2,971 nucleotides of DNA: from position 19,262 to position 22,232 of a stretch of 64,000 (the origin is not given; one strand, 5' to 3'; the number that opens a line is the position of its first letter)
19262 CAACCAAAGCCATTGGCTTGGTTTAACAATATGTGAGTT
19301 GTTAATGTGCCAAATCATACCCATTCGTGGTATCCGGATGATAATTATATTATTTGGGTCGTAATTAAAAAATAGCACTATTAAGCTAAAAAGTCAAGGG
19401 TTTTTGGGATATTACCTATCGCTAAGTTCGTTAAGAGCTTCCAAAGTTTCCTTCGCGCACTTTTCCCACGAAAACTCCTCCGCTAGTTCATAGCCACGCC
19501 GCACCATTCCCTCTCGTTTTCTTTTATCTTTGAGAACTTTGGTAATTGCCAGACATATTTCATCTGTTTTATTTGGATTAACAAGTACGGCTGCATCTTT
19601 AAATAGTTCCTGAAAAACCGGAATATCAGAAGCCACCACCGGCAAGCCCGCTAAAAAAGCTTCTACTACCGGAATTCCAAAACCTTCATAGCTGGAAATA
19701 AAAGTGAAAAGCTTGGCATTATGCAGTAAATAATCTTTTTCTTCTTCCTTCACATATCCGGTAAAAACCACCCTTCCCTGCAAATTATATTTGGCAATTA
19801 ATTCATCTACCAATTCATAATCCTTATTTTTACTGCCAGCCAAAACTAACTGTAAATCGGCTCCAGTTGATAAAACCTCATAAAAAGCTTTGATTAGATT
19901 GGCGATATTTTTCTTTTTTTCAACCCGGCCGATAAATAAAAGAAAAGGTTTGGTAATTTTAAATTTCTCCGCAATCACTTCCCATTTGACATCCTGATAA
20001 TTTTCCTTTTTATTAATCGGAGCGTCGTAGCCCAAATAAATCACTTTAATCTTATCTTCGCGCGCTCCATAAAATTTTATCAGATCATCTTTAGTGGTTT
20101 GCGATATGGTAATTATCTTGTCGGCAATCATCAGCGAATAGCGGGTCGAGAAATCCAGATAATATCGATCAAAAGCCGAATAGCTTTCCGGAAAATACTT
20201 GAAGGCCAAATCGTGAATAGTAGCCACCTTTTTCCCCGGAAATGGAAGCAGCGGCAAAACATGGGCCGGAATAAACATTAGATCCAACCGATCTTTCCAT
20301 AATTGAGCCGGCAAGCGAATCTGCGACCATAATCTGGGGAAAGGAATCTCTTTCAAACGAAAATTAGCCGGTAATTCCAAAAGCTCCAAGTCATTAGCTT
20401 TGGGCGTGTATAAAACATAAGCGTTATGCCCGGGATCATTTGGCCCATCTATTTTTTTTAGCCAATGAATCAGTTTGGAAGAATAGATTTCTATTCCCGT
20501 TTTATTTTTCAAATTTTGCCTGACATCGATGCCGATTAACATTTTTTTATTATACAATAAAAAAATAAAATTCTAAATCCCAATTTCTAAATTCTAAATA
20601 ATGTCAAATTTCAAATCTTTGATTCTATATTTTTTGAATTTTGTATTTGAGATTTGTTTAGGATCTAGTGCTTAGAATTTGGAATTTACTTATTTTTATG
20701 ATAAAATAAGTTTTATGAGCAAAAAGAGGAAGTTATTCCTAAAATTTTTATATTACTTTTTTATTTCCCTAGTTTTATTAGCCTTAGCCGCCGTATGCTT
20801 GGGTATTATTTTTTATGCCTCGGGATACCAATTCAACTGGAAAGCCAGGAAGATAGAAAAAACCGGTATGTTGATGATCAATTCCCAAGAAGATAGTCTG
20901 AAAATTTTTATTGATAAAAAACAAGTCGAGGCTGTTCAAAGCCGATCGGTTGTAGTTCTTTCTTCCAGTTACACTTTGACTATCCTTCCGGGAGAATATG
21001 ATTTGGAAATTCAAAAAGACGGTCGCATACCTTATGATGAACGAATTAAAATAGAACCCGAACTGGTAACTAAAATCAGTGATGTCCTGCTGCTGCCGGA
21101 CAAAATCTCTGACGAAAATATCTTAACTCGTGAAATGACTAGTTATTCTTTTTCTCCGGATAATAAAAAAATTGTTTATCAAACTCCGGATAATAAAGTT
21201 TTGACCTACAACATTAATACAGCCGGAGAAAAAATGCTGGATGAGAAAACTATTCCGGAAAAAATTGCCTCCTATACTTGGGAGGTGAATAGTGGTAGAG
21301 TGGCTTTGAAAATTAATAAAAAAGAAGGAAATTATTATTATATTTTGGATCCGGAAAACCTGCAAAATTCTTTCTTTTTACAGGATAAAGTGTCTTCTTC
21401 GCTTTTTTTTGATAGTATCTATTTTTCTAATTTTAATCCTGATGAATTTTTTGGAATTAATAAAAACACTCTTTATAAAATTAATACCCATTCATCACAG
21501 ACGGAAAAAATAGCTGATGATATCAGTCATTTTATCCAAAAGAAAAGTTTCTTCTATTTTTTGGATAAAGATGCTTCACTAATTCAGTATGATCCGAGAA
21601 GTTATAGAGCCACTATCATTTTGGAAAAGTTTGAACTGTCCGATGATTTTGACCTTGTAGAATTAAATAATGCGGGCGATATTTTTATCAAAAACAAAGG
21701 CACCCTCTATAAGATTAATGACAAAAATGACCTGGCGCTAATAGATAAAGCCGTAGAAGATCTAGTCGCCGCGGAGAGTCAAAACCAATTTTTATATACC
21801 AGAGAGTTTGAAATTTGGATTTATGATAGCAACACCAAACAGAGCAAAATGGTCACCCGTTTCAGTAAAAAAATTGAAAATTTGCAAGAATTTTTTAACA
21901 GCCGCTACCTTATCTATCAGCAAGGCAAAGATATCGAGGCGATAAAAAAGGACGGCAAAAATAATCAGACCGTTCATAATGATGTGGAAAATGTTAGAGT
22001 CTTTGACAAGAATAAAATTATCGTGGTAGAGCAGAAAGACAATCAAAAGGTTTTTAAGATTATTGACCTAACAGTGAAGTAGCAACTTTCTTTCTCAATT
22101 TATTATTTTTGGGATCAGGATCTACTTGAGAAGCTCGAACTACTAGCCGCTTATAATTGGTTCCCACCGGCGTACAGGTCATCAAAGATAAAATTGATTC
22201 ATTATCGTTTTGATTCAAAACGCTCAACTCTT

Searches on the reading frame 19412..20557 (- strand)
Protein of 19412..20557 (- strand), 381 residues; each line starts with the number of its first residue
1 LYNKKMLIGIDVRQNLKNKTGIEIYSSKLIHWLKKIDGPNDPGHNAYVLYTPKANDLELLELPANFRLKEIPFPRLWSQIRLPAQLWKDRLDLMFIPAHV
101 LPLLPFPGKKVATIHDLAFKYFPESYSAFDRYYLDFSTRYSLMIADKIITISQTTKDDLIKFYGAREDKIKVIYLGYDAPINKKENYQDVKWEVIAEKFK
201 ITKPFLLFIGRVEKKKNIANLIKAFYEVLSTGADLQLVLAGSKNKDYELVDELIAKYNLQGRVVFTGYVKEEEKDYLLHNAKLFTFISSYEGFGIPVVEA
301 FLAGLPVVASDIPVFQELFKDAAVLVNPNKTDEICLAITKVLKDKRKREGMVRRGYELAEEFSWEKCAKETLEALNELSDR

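Call 8: search_protein_families(library=ncbifam, proteins=[window:19412-20557:-], max_evalue=0.01)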
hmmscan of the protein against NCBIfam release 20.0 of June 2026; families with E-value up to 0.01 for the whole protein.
window:19412-20557:- (381 aa): 37 families (the best 25 are shown)
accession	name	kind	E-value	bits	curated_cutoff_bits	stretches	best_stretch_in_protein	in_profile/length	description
TIGR04047.1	MSMEG_0565_glyc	hypoth_equivalog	6e-32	111.1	259.85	1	128-374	122-370/373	MSMEG_0565 family glycosyltransferase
NF038295.1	EPS_HpsP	equivalog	8.9e-31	107.2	550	1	172-378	180-387/388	hormogonium polysaccharide biosynthesis glycosyltransferase HpsP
TIGR02149.1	glgA_Coryne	subfamily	3.4e-29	102.2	302.4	1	139-376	139-388/391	glycogen synthase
TIGR04157.1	glyco_rSAM_CFB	subfamily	2.6e-21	76.1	400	1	143-324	168-344/406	TIGR04157 family glycosyltransferase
NF050063.1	ProtGlycPglJ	equivalog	3.3e-21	75.9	500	1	144-373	144-361/363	N-acetylgalactosamine-N,N'-diacetylbacillosaminyl-diphospho-undecaprenol 4-alpha-N-acetylgalactosaminyltransferase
TIGR03449.1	mycothiol_MshA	equivalog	1.2e-19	70.6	462.5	1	145-376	165-401/406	D-inositol-3-phosphate glycosyltransferase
NF041010.1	glycosy_Agl16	equivalog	1.6e-19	70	575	1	145-378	134-351/352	glycosylation protein Agl16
TIGR03999.1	thiol_BshA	equivalog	4.9e-19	68.5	273.7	1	137-370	137-365/375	N-acetyl-alpha-D-glucosaminyl L-malate synthase BshA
NF041876.1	EPS_EpsE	equivalog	5.1e-19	68.8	400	1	204-369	214-387/389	exopolysaccharide biosynthesis GT4 family glycosyltransferase EpsE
NF053513.1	Gtran_IagA_BgsA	equivalog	5.5e-19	68.3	460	1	144-373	105-326/333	LTA glycolipid anchor biosynthesis glycosyltransferase, IagA/BgsA family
TIGR03088.1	stp2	hypoth_equivalog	5.2e-16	58.6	409.05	1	146-370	138-365/374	TIGR03088 family PEP-CTERM/XrtA system glycosyltransferase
NF047880.1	glyco_SdgA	exception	3.3e-14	52.3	800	1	200-367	312-479/488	serine-aspartate repeat adhesin O-glycosyltransferase SdgA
NF047684.1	TeichurnBiosyTuaC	equivalog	3.4e-14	52.6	550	1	141-373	161-384/391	teichuronic acid biosynthesis protein TuaC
NF007396.0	PRK09922.1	equivalog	6.7e-14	51.5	385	1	141-321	132-301/361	lipopolysaccharide 1,6-galactosyltransferase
NF046085.1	XrtY_assoc_Gly1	equivalog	8.3e-14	51.2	400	1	148-370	164-376/387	XrtY-associated glycosyltransferase XYAG1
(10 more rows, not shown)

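Call 9: search_protein_families(library=pfam, proteins=[window:19412-20557:-], max_evalue=0.01)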
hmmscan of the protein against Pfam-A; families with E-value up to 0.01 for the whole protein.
window:19412-20557:- (381 aa): 7 families
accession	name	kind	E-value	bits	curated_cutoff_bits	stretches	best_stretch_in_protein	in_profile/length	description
PF00534.26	Glycos_transf_1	-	1.7e-37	129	26.4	1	199-357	11-171/172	Glycosyl transferases group 1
PF13692.12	Glyco_trans_1_4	-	4.9e-27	95.4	27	1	204-344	2-142/142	Glycosyl transferases group 1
PF13439.12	Glyco_transf_4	-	3.1e-12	47.3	28.5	1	43-178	19-167/170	Glycosyltransferase Family 4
PF20706.3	GT4-conflict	-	5.3e-11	42.6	26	1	201-369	195-383/385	Family 4 Glycosyltransferase in conflict systems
PF13524.12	Glyco_trans_1_2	-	9.6e-07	29.3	25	1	229-372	9-143/144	Glycosyl transferase-like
PF13579.12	Glyco_trans_4_4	-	0.00072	20.4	29.7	1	111-176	98-158/158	Glycosyl transferase 4-like domain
PF02350.25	Epimerase_2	-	0.0011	18.4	30.6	1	144-353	122-328/347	UDP-N-acetylglucosamine 2-epimerase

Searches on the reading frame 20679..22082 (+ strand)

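Call 8: search_protein_families(library=ncbifam, proteins=[window:20679-22082:+], max_evalue=0.01)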
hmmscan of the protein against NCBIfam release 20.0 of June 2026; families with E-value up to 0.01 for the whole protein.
window:20679-22082:+ (467 aa): 0 families

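Call 9: search_protein_families(library=pfam, proteins=[window:20679-22082:+], max_evalue=0.01)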
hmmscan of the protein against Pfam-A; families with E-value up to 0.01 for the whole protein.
window:20679-22082:+ (467 aa): 1 family
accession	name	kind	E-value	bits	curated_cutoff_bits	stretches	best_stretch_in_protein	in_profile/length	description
PF18318.6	Gln-synt_C-ter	-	0.0082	16.3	22.7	0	42-152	15-113/118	Glutamine synthetase C-terminal domain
